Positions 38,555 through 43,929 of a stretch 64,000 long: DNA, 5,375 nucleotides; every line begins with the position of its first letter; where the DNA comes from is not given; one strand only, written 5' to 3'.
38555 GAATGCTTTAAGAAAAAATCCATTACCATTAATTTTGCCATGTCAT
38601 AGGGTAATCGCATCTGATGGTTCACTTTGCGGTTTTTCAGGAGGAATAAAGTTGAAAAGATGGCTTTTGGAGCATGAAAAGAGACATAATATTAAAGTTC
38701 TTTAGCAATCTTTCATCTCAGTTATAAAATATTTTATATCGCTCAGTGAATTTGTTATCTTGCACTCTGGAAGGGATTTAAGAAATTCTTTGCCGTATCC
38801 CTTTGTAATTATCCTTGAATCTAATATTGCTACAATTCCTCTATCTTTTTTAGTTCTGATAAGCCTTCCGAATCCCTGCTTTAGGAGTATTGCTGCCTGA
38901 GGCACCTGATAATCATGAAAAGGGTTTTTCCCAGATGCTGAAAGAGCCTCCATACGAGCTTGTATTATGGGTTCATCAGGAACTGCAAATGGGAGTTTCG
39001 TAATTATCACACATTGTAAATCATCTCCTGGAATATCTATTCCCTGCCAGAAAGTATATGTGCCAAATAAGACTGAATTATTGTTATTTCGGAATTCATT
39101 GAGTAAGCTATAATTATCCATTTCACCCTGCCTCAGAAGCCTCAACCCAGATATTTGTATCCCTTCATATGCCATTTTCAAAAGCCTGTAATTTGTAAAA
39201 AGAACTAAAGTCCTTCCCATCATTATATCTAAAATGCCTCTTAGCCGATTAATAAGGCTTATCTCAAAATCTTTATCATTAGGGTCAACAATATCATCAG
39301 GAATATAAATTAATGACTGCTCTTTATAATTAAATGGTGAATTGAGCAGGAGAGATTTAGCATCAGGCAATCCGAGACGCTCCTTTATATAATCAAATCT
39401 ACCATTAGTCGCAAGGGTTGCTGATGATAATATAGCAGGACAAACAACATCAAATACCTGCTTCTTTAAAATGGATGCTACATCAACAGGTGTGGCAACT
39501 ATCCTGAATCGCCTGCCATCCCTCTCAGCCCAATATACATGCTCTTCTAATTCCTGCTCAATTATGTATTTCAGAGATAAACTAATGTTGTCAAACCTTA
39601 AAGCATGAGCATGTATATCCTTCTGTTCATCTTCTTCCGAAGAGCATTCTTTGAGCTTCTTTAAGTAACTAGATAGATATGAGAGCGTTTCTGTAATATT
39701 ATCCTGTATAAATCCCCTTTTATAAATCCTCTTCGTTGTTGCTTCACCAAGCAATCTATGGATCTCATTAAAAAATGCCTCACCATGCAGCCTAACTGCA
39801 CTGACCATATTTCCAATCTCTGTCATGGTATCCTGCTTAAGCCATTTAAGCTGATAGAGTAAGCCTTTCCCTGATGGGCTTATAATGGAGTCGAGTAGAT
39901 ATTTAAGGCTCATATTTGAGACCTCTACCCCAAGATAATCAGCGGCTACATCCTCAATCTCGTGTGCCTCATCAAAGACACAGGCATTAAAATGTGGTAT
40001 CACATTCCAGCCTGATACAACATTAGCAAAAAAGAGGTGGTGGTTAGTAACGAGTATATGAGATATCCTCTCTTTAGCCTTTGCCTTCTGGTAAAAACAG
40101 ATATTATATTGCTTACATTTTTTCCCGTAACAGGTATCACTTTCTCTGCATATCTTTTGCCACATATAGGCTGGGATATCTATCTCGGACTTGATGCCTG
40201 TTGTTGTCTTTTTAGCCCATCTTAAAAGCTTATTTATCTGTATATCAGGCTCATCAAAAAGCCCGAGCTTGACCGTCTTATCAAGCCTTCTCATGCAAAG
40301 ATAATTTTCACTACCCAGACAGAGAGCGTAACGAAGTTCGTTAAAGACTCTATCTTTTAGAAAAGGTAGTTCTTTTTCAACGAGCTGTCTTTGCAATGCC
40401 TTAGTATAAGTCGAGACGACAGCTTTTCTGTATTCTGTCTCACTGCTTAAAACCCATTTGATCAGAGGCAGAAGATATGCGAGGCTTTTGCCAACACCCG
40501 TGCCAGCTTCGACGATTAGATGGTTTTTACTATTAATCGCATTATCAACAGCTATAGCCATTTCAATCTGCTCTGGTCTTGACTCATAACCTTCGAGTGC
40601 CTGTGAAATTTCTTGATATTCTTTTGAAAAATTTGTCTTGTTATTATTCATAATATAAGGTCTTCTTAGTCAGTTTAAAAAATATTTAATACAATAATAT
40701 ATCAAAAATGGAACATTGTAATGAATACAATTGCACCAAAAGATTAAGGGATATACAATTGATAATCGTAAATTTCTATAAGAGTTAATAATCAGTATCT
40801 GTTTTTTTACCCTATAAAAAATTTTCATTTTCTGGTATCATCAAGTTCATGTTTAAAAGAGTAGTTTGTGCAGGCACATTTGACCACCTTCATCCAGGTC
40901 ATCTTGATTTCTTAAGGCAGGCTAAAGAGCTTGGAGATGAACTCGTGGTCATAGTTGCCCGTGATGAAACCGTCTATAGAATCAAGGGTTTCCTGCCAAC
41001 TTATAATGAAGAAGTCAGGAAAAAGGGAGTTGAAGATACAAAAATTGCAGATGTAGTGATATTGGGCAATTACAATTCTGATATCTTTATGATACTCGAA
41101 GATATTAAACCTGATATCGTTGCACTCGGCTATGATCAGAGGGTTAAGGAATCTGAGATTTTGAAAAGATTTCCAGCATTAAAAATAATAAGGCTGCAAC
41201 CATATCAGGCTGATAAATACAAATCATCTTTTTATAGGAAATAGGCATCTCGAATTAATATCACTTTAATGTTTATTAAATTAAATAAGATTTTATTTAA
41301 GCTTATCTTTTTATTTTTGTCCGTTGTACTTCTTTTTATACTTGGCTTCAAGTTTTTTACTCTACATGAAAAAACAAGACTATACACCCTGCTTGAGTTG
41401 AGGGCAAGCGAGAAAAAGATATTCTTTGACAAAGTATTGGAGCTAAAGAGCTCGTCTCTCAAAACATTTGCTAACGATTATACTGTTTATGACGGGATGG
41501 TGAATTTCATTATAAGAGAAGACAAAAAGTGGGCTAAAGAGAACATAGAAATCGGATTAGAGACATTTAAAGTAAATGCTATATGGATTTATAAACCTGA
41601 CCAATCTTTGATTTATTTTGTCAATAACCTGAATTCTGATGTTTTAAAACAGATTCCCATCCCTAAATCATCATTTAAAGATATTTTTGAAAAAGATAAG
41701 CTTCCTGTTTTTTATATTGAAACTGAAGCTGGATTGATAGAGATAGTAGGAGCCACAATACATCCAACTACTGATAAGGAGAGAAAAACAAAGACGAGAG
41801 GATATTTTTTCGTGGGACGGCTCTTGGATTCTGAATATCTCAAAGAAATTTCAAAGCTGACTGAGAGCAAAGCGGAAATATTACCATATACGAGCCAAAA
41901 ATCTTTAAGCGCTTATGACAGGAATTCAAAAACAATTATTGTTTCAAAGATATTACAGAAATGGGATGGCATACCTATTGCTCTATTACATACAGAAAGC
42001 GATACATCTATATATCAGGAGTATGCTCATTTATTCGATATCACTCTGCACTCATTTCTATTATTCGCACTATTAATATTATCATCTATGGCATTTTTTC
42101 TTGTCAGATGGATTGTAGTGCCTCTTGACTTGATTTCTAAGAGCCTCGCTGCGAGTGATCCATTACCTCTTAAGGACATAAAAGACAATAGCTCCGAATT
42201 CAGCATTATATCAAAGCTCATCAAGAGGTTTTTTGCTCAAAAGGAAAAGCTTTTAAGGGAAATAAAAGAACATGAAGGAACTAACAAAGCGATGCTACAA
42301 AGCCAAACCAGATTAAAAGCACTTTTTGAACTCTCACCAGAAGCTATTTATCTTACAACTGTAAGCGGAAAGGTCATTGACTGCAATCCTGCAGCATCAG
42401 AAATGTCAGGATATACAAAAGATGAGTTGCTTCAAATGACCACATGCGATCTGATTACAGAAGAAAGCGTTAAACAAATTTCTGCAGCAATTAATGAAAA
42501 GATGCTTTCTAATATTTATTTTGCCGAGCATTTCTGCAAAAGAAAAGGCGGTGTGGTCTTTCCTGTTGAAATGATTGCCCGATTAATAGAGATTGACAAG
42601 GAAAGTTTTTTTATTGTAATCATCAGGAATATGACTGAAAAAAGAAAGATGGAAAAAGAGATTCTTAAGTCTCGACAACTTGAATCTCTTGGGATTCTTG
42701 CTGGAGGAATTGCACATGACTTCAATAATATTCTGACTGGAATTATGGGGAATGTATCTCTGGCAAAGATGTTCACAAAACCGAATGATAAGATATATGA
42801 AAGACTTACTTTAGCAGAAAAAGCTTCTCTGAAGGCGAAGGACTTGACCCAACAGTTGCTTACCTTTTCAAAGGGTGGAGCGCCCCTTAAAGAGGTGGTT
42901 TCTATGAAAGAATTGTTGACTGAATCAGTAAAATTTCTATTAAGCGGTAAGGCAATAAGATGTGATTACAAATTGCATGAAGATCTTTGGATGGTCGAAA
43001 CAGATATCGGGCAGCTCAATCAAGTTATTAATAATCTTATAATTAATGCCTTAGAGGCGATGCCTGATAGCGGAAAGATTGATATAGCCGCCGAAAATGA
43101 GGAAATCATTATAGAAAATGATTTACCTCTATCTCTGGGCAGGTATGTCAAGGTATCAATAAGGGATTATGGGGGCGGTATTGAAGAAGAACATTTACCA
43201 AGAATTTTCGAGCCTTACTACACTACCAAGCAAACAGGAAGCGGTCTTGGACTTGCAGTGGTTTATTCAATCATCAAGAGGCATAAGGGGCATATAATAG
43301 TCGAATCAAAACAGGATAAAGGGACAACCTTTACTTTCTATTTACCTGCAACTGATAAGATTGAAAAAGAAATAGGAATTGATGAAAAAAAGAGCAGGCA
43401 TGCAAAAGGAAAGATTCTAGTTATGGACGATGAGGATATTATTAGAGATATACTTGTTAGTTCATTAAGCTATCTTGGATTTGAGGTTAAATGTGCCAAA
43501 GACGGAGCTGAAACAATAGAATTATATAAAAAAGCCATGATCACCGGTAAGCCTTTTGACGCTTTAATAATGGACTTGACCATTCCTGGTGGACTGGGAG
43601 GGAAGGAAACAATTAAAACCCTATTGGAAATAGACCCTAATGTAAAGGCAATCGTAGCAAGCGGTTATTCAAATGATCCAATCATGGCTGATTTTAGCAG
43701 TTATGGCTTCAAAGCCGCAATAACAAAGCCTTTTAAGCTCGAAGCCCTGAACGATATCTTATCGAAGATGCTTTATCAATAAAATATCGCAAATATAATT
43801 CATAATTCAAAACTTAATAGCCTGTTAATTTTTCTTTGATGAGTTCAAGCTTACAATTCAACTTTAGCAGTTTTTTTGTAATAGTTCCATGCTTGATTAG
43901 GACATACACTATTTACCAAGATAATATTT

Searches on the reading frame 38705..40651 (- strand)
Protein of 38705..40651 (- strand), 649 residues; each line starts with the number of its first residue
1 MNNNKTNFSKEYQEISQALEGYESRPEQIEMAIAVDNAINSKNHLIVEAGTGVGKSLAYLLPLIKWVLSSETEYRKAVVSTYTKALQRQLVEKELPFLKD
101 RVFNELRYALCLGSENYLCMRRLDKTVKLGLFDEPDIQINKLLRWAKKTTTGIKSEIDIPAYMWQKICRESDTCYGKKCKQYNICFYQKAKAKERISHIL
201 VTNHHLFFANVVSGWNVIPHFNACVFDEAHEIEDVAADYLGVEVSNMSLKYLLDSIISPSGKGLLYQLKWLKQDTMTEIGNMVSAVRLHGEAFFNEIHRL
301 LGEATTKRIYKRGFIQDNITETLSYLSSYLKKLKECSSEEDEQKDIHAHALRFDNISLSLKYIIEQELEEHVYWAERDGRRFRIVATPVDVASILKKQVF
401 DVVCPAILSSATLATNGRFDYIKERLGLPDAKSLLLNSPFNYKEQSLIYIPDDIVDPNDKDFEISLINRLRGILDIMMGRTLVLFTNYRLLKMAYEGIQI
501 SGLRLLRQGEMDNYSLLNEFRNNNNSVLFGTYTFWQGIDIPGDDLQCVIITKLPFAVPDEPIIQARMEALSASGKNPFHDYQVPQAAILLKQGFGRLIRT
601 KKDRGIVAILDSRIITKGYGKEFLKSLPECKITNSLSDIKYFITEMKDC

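Call 50: search_protein_families(library=padloc, proteins=[window:38705-40651:-], max_evalue=1e-10)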
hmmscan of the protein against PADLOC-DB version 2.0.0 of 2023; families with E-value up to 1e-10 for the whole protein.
window:38705-40651:- (649 aa): 5 families
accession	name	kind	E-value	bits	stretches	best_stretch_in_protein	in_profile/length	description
PDLC01439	typeIV_DinG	-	2.1e-137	457.2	1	10-638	2-567/575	CAS-IV-A; associated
PDLC01729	typeIV_DinG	-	4.3e-52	175.7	1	20-614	16-617/666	Csf4_0_IVA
PDLC01730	typeIV_DinG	-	4.7e-20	69.5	1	174-617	324-778/802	Csf4_1_IVA1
PDLC01321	typeIV_DinG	-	2.1e-17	61.2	1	27-256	1-218/559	CAS-IV-A; associated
PDLC01007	typeIV_DinG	-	7.7e-15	52.5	0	27-123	1-95/676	CRISPR type AFERR-associated DEAD/DEAH-box helicase Csf4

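Call 51: search_protein_families(library=pfam, proteins=[window:38705-40651:-], max_evalue=0.001)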
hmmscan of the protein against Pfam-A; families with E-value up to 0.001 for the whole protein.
window:38705-40651:- (649 aa): 4 families
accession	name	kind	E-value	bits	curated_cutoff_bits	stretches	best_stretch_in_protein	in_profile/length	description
PF13307.12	Helicase_C_2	-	3.3e-46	157.9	25.3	1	473-629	4-169/170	Helicase C-terminal domain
PF00270.35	DEAD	-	4.7e-12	46.4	26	1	36-114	9-82/167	DEAD/DEAH box helicase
PF04851.21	ResIII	-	3e-05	24.4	22.5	0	23-101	3-80/164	Type III restriction enzyme, res subunit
PF06733.21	DEAD_2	-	0.00026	21.1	21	1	178-249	99-172/172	DEAD_2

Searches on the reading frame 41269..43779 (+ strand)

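Call 50: search_protein_families(library=padloc, proteins=[window:41269-43779:+], max_evalue=1e-10)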
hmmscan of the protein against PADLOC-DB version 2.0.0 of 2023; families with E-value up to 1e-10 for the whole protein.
window:41269-43779:+ (837 aa): 0 families

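Call 51: search_protein_families(library=pfam, proteins=[window:41269-43779:+], max_evalue=0.001)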
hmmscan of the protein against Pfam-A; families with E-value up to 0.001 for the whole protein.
window:41269-43779:+ (837 aa): 8 families
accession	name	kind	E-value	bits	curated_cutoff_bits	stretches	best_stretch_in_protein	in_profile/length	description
PF02518.31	HATPase_c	-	1.1e-25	90.6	26.4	1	579-695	2-110/111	Histidine kinase-, DNA gyrase B-, and HSP90-like ATPase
PF05228.19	CHASE4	-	1.4e-16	61.3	26.2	1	57-204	2-139/140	CHASE4 domain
PF00072.30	Response_reg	-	2.7e-15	56.9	30.2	1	716-830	1-109/111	Response regulator receiver domain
PF13426.13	PAS_9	-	7.4e-13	49.1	27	1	357-457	1-103/103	PAS domain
PF13188.13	PAS_8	-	3.3e-08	33.6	21.8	1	348-392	2-46/65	PAS domain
PF00989.32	PAS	-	3e-07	30.9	22.6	1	348-410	2-68/113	PAS fold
PF00512.31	HisKA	-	3e-07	30.8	26.9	1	477-537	5-64/66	His Kinase A (phospho-acceptor) domain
PF08447.18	PAS_3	-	0.00051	20.7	25.6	0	370-445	2-79/89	PAS fold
